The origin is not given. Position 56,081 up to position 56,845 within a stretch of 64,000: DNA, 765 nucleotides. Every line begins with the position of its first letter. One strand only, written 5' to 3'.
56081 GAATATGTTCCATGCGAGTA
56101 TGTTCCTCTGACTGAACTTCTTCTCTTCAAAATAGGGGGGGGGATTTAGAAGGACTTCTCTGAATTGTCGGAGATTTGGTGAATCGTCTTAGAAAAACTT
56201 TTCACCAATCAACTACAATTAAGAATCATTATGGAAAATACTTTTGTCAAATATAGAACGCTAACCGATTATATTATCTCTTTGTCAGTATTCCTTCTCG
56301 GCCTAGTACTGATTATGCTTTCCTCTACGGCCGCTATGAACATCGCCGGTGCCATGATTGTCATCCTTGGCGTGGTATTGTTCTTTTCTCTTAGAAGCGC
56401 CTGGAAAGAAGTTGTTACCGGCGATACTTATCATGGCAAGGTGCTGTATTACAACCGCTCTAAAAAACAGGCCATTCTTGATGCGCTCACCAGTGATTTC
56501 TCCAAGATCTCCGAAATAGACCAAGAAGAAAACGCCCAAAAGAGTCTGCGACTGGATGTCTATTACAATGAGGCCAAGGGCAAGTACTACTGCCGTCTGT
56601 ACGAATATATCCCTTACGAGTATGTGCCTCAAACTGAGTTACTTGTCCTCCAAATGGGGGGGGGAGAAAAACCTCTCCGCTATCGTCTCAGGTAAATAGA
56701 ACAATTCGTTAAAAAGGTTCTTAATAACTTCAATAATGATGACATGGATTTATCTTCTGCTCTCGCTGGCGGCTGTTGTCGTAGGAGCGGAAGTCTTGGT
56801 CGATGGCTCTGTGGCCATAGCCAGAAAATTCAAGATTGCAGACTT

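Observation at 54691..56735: AT-rich 2-kb islet of orphan genes wedged between an HD hydrolase and a CaCA antiporter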

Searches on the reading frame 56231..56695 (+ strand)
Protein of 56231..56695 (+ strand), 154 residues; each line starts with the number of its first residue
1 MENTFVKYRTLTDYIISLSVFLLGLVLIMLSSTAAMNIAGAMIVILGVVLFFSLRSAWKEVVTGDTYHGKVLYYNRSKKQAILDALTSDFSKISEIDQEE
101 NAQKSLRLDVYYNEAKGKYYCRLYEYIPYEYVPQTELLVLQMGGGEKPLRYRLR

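Call 7: search_protein_families(library=pfam, max_evalue=1, proteins=[window:56231-56692:+])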
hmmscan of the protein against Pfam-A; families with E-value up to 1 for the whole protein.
window:56231-56692:+ (154 aa): 7 families
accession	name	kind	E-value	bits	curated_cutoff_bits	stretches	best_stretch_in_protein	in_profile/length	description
PF15038.11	Jiraiya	-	0.02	14.9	27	1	5-51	100-147/169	Jiraiya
PF10460.15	Peptidase_M30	-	0.047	12.7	25.8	1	92-130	184-222/369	Peptidase M30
PF19744.4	DUF6232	-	0.073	14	27.4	1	19-55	42-75/117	Family of unknown function (DUF6232)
PF20315.3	DUF6611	-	0.11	12.9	27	1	20-103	63-145/168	Family of unknown function (DUF6611)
PF07204.16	Orthoreo_P10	-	0.12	12.8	21.4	1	39-82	49-92/98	Orthoreovirus membrane fusion protein p10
PF06398.17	Pex24p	-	0.13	11.7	26.8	1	5-107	131-235/358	Integral peroxisomal membrane peroxin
PF11395.13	bCoV_NS7B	-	0.18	12.2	25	1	10-30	5-25/43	Betacoronavirus NS7B protein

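Call 8: search_protein_families(library=ncbifam, max_evalue=1, proteins=[window:56231-56692:+])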
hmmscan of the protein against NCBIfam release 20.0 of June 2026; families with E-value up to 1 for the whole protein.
window:56231-56692:+ (154 aa): 1 family
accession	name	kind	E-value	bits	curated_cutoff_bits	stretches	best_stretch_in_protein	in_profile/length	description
TIGR00219.1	mreC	equivalog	0.045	12.9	92.75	1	41-104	16-79/283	rod shape-determining protein MreC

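Call 9: find_homologous_proteins(query=window:56231-56692:+, max_evalue=0.01)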
Query window:56231-56692:+ (154 aa): 3 proteins with E <= 0.01 among 82 candidates.
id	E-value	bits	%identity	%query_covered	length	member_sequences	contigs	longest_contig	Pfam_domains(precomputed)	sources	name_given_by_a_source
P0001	1.4e-87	309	100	94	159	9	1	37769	-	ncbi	-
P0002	1.1e-43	166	57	88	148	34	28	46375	-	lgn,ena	-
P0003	3.9e-43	165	56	89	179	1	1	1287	-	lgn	-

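Call 12: find_encoding_contigs(protein=P0002, flank=10000, max_places=8)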
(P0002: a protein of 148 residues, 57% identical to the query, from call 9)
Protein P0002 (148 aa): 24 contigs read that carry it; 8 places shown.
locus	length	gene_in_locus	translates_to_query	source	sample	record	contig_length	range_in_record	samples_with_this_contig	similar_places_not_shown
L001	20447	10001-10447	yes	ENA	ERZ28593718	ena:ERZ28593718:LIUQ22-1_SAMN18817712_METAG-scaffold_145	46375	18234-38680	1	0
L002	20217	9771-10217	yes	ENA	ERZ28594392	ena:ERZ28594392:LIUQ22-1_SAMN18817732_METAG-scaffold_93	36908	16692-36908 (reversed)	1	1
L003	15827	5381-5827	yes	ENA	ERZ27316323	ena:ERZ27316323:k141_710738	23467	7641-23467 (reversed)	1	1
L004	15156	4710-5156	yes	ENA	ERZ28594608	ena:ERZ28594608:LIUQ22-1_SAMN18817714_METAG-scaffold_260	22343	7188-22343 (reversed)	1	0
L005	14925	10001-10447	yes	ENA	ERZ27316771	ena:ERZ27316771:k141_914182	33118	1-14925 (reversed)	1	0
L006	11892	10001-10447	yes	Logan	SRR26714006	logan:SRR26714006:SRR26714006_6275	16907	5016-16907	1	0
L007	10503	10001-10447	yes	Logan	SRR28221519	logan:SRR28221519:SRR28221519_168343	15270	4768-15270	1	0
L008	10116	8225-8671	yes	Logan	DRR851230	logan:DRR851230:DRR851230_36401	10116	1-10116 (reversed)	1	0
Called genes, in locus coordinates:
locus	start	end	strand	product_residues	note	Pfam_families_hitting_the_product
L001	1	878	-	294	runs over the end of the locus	PF03328:HpcH_HpaI, PF15617:C-C_Bond_Lyase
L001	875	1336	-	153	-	PF19315:MC_hydratase, PF01575:MaoC_dehydratas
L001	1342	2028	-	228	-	PF25087:GMPPB_C (faint), PF00132:Hexapep (weak), PF14602:Hexapep_2 (faint), PF25084:LbH_EIF2B (weak)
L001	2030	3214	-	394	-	PF18130:ATPgrasp_N (faint), PF02655:ATP-grasp_3, PF02786:CPSase_L_D2, PF07478:Dala_Dala_lig_C, PF13535:ATP-grasp_4, PF18603:LAL_C2 (weak)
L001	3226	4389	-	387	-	PF00155:Aminotran_1_2, PF01212:Beta_elim_lyase (weak), PF01041:DegT_DnrJ_EryC1, PF01053:Cys_Met_Meta_PP (weak)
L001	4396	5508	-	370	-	PF01041:DegT_DnrJ_EryC1, PF01212:Beta_elim_lyase (weak)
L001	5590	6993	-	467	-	PF13396:PLDc_N, PF13091:PLDc_2, PF00614:PLDc (weak)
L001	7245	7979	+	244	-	PF01256:Carb_kinase (weak), PF02110:HK, PF08543:Phos_pyr_kin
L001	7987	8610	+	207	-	PF02581:TMP-TENI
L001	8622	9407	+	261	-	PF08543:Phos_pyr_kin, PF00294:PfkB (weak)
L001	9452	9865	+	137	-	-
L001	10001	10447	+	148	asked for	-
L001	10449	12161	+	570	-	PF02690:Na_Pi_cotrans, PF01895:PhoU (faint)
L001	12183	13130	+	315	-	PF01699:Na_Ca_ex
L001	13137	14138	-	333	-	PF01210:NAD_Gly3P_dh_N, PF02558:ApbA, PF03446:NAD_binding_2 (weak), PF08546:ApbA_C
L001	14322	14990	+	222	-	-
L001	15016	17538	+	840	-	PF17132:Glyco_hydro_106, PF22666:Glyco_hydro_2_N2 (weak)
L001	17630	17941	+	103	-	-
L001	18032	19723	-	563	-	PF04616:Glyco_hydro_43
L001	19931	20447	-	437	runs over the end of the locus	PF07470:Glyco_hydro_88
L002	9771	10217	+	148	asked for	-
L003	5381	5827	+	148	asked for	-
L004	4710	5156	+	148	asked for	-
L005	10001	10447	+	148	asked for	-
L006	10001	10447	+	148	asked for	-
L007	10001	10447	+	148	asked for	-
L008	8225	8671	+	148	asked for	-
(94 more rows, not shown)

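Call 13: find_encoding_contigs(protein=P0001, flank=10000, max_places=4)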
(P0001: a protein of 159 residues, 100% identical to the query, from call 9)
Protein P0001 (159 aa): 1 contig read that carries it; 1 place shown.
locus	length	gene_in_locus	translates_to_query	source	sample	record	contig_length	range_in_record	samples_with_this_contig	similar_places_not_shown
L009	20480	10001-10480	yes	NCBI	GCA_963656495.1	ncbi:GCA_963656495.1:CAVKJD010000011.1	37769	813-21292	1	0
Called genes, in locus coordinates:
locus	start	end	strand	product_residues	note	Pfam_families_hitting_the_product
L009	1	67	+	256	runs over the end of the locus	PF01694:Rhomboid, PF08551:DUF1751 (weak)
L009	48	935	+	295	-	PF01694:Rhomboid, PF20216:DUF6576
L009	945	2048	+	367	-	PF28535:DUF8431, PF03372:Exo_endo_phos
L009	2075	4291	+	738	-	PF17764:PriA_3primeBD, PF00270:DEAD, PF04851:ResIII, PF18319:Zn_ribbon_PriA, PF00271:Helicase_C, PF18074:PriA_C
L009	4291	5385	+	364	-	PF28590:Lipid_A_deac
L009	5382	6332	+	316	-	PF01699:Na_Ca_ex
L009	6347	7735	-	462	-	PF05195:AMP_N, PF00557:Peptidase_M24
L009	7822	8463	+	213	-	PF01966:HD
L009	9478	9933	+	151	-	-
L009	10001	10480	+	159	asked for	-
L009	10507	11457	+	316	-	PF01699:Na_Ca_ex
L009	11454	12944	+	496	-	PF17132:Glyco_hydro_106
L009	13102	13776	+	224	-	PF22666:Glyco_hydro_2_N2 (weak)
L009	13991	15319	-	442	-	PF07470:Glyco_hydro_88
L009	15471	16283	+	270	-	PF00698:Acyl_transf_1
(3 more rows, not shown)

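Call 21: find_related_loci(query=A1, collection=genome_contigs, flank=10000)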
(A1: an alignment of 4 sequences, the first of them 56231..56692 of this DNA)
Query A1 (154 aa) in genome_contigs; peptide patterns used: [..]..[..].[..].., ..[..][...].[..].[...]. (x = any residue, [..] = any of these).
71 stretches matched a pattern; 17 encode a relative of the query (tblastn E <= 1e-3); 17 distinct loci.
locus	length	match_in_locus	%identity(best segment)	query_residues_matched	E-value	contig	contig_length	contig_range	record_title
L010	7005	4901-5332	98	1-144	3e-93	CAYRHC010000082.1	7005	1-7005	MAG TPA_asm: uncultured Bacteroidales bacterium isolate binchicken_co323_100 genome assembly, contig: NODE_12474_length_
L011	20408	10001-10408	56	1-136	1e-44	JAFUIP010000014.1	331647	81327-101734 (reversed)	MAG: Bacteroidales bacterium isolate RGIG4528 Roe_deer_Rectum-1__c1556, whole genome shotgun sequence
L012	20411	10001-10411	61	1-137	8e-41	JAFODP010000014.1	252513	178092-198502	MAG: Bacteroidales bacterium isolate RGIG371 Dairy_cattle_Colon-4__c917, whole genome shotgun sequence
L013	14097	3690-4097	37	1-138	2e-26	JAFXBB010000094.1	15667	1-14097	MAG: Alistipes sp. isolate RGIG6253 Sheep_Rectum-2__c658961, whole genome shotgun sequence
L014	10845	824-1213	37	1-132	3e-24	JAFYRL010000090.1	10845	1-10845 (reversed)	MAG: Alistipes sp. isolate RGIG7354 Water_buffalos_Cecum-5__c629171, whole genome shotgun sequence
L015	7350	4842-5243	35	1-136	3e-24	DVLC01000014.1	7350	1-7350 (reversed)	MAG TPA_asm: Candidatus Cryptobacteroides merdipullorum isolate ChiHecec2B26-709 ChiHecec2B26__C49989_L7350_SRR6323527,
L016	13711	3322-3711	34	1-132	2e-22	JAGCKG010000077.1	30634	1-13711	MAG: Alistipes sp. isolate RGIG9868 Yak_Rectum-3__c312126, whole genome shotgun sequence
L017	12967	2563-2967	32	1-137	6e-21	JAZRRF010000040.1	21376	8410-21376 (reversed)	MAG: Alistipes sp. isolate T1900045356_YK20190046.MAGScoT_cleanbin_000017 SGB_6792_k141_2161454, whole genome shotgun se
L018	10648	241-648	30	1-138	5e-20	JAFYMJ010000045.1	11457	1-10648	MAG: Bacteroidales bacterium isolate RGIG7222 Water_buffalos_Cecum-2__c144350, whole genome shotgun sequence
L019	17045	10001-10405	34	1-137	2e-19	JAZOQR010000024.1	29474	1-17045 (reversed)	MAG: Alistipes sp. isolate T1900045566_YK20190260.MAGScoT_cleanbin_000031 SGB_7941_k141_3486883, whole genome shotgun se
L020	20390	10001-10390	36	1-132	3e-18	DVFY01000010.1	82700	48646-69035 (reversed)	MAG TPA_asm: Candidatus Cryptobacteroides excrementigallinarum isolate ChiHecolR1B25-7735 ChiHecolR1B25__C111422_L82700_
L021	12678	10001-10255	34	55-141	9e-13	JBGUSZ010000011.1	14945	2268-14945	MAG: Tidjanibacter sp. isolate fecal_MAG_81 fecal_MAG_81_contig_0011, whole genome shotgun sequence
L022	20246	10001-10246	36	55-138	2e-12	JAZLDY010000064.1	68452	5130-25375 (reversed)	MAG: Tidjanibacter sp. isolate T1900045025_TC20190018.MAGScoT_cleanbin_000001 SGB_4430_k141_2139510, whole genome shotgu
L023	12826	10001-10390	28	15-137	3e-8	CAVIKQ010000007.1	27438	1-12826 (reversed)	Eggerthellaceae bacterium isolate H07676-L1_cleanbin_000034 genome assembly, contig: Spades_H07676-L1_contig_1324, whole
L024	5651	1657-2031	29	20-137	2e-7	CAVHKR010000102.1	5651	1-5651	Acutalibacteraceae bacterium isolate G02630-L1_cleanbin_000028 genome assembly, contig: Spades_G02630-L1_contig_7539, wh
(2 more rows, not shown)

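Call 28: predict_structure(alignment_id=A1)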
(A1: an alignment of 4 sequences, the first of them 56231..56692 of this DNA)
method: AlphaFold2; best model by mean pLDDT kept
length: 154 residues; sequences in the alignment: 4
mean_pLDDT: 66.9   pTM: 0.49
mean pLDDT of the five models: 66.9, 64.6, 64.2, 61.8, 59.5
residues with pLDDT >= 90: 0; 70-90: 89; 50-70: 32; < 50: 33
segments of 3 or more residues with pLDDT < 50: 1-9, 55-67, 144-154
pLDDT, mean of each block of 10 residues (from residue 1): 36 66 72 71 75 51 48 85 81 75 81 69 82 79 48 32
secondary structure, 60 per line:
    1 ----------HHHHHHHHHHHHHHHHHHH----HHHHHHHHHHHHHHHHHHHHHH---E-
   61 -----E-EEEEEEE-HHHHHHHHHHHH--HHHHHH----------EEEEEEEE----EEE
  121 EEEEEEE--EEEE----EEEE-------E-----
elements in order: H11-29 H34-55 E68-74 H76-87 H90-95 E106-113 E118-127 E130-133 E138-141

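Call 33: search_protein_representatives(alignment_id=A1)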
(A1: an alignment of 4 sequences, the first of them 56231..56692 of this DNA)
Query: 4 sequences, 148 profile positions. Proteins with E-value up to 0.001 (for the whole library): 257; up to 1e-10: 82; up to 1e-30: 2. The best 150 are listed.
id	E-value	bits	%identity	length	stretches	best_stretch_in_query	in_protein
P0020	7.9e-70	249.5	-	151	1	1-146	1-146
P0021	6.4e-31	123.3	-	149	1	1-143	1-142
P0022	3.3e-29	117.7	-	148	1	1-146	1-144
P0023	3.9e-29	117.5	-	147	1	1-146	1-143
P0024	6.9e-29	116.7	-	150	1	1-145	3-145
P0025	6.0e-28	113.6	-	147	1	1-144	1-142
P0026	7.0e-28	113.4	-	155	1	1-141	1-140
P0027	8.5e-27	109.9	-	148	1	1-146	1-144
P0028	1.5e-26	109.1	-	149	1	1-145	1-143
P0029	1.7e-26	108.9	-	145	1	4-140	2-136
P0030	1.9e-26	108.7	-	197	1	1-145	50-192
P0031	1.3e-25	106.0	-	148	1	1-140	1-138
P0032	1.7e-25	105.7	-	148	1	1-145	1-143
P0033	3.6e-25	104.6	-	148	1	1-146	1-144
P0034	3.8e-25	104.5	-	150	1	1-138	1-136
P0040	5.4e-24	100.8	-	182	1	1-137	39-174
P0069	1.7e-16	76.5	-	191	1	1-144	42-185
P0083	6.3e-13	64.9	-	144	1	1-146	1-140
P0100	5.6e-11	58.6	-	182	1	18-140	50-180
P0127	1.1e-08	51.2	-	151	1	5-144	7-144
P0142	5.2e-08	49.0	-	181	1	6-144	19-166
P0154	2.8e-07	46.6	-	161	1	1-140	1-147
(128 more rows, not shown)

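Call 34: search_protein_families(library=pfam, max_evalue=1, proteins=[L010:3100-3747:-, L001:9452-9862:+, P0021, P0030, P0040, P0069])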
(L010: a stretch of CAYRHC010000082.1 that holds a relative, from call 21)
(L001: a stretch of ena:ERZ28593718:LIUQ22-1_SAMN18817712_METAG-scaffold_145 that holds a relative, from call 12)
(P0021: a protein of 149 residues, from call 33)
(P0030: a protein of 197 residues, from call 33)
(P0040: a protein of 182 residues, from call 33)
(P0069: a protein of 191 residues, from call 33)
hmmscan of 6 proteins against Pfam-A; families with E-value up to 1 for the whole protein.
L010:3100-3747:- (216 aa): 0 families

L001:9452-9862:+ (137 aa): 0 families

P0021 (149 aa): 1 family
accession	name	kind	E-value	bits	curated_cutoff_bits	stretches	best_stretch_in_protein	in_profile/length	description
PF05975.17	EcsB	-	0.13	11.6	30.7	1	5-86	274-354/383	Bacterial ABC transporter protein EcsB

P0030 (197 aa): 0 families

P0040 (182 aa): 1 family
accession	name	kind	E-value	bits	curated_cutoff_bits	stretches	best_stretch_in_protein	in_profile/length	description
PF02656.20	DUF202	-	0.063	14.2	23.4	1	54-91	16-57/68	Domain of unknown function (DUF202)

P0069 (191 aa): 2 families
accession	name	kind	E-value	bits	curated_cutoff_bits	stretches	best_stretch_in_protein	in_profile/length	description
PF14007.11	YtpI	-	0.22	12.4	29.4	1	42-93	25-74/87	YtpI-like protein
PF01844.29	HNH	-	0.87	10.2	21.4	0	147-156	34-43/47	HNH endonuclease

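Call 38: search_solved_structures(query=A3, max_evalue=10)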
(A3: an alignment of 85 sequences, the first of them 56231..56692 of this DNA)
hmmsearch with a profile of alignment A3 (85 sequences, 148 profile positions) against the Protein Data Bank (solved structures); distinct sequences matched with E-value up to 10: 12.
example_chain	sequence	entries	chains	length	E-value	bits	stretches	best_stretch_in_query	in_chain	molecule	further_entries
8esv_B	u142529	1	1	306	0.0022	21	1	15-91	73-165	Tetraspanin-15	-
5y78_A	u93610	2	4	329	0.12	15.4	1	16-62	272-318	Putative hexose phosphate translocator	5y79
3rko_K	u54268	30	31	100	0.62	13.1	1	14-67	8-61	NADH-QUINONE OXIDOREDUCTASE SUBUNIT K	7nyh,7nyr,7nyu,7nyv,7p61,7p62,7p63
7tut_9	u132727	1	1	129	0.88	12.6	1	18-54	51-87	Obligate partner of TMCO1 insertase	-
9t5x_V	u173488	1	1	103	1.8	11.6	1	14-67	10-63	NADH-quinone oxidoreductase subunit K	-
8fg6_B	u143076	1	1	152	1.8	11.6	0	75-125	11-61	C104.1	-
9rbf_V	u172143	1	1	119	2.1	11.3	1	14-67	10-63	NuoK-86 nascent peptide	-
6z16_G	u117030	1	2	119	2.1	11.3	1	16-57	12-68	Multisubunit Na+/H+ antiporter, G subunit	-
9gry_A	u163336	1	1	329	4.2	10.4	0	19-65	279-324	human SLC35B1-Q113F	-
9gs3_B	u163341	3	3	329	4.8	10.2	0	19-65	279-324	SLC35B1-E33A inward facing conformation | Solute carrier family 35 member B1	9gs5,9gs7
9grz_B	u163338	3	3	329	4.9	10.1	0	19-65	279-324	Solute carrier family 35 member B1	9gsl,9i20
6ytv_A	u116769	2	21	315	7.5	9.5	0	35-89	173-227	Calcium homeostasis modulator protein 6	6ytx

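Call 41: predict_structure(alignment_id=A3)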
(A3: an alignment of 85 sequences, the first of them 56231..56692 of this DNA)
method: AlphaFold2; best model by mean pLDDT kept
length: 154 residues; sequences in the alignment: 85
mean_pLDDT: 91.6   pTM: 0.79
mean pLDDT of the five models: 91.6, 91.6, 91.5, 91.5, 91.4
residues with pLDDT >= 90: 130; 70-90: 10; 50-70: 12; < 50: 2
segments of 3 or more residues with pLDDT < 50: none
pLDDT, mean of each block of 10 residues (from residue 1): 86 97 98 97 98 96 95 96 95 91 90 94 96 95 67 49
secondary structure, 60 per line:
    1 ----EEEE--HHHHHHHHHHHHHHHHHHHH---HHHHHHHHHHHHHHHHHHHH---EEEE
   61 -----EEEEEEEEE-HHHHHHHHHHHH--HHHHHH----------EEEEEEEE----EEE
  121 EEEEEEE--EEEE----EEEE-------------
elements in order: E5-8 H11-30 H34-53 E57-60 E66-74 H76-87 H90-95 E106-113 E118-127 E130-133 E138-141

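Call 48: find_homologous_proteins(query=A3, max_evalue=0.001)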
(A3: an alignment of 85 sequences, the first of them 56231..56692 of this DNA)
Query A3 (85 sequences) (154 aa, profile of the alignment): 7 proteins with E <= 0.001 among 8000 candidates.
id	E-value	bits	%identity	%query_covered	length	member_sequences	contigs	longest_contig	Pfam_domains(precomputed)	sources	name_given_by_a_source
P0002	1.1e-45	173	57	88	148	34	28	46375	-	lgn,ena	-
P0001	7.3e-44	167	100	94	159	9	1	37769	-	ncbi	-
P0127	6.6e-35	138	22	84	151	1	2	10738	-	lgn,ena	-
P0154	8.6e-28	115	22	66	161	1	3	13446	-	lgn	-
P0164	3.6e-25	106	26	60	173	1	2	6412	-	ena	-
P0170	5.5e-21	93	27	79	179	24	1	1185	-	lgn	-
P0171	4.2e-15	74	21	81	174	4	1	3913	-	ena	-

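Call 50: find_encoding_contigs(protein=P0127, flank=5000, max_places=2)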
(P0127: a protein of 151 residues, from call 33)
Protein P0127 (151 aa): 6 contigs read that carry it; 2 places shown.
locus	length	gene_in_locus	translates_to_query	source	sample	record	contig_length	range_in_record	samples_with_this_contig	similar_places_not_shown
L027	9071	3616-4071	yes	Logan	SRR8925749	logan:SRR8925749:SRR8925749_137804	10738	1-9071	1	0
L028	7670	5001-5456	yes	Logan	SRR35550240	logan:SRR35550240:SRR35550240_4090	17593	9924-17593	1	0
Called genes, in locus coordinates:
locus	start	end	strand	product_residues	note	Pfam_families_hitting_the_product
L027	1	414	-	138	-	?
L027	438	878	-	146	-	PF08843:AbiEii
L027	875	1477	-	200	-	PF19570:DUF6088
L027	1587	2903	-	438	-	PF13173:AAA_14, PF13635:DUF4143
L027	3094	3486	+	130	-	-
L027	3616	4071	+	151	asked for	-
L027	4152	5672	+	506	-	PF01943:Polysacc_synt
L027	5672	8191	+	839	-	PF09586:YfhO (weak)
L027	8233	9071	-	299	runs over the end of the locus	-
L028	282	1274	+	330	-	PF13274:SocA_Panacea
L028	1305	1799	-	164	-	PF08843:AbiEii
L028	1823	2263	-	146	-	PF08843:AbiEii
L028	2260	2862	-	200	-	PF19570:DUF6088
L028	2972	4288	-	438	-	PF13173:AAA_14, PF13635:DUF4143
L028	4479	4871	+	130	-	-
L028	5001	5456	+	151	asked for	-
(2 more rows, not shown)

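Call 51: find_encoding_contigs(protein=P0154, flank=5000, max_places=2)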
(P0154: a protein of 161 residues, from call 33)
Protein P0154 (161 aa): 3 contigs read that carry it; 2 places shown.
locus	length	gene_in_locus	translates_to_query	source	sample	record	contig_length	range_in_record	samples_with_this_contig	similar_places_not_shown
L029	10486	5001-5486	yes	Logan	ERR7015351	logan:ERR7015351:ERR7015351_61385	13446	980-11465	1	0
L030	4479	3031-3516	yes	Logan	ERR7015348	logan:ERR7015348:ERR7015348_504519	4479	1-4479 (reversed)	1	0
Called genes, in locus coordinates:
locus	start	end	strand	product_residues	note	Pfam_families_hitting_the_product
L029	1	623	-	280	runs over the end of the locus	PF05140:ResB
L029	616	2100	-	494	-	PF02335:Cytochrom_C552, PF14522:Cytochrome_C7 (faint)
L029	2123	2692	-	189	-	PF03264:Cytochrom_NNT, PF22113:Mtrc-MtrF_II-IV_dom (faint)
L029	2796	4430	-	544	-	PF00989:PAS, PF08447:PAS_3, PF13426:PAS_9, PF00989:PAS (weak), PF01590:GAF (weak)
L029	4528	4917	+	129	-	-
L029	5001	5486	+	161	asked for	-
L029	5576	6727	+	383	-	PF02530:Porin_2, PF19577:DcaP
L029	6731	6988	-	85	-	PF09413:DUF2007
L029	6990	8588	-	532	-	PF03606:DcuC, PF03806:ABG_transport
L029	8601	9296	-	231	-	PF00027:cNMP_binding, PF13545:HTH_Crp_2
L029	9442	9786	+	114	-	-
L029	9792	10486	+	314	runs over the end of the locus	PF00890:FAD_binding_2 (weak), PF01134:GIDA (faint), PF01266:DAO (faint), PF01946:Thi4 (weak), PF03486:HI0933_like (faint), PF07992:Pyr_redox_2, PF13738:Pyr_redox_3, PF00070:Pyr_redox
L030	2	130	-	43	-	?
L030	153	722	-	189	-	PF03264:Cytochrom_NNT, PF22113:Mtrc-MtrF_II-IV_dom (faint)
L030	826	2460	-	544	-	PF00989:PAS, PF08447:PAS_3, PF13426:PAS_9, PF00989:PAS (weak), PF01590:GAF (weak)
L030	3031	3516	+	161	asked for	-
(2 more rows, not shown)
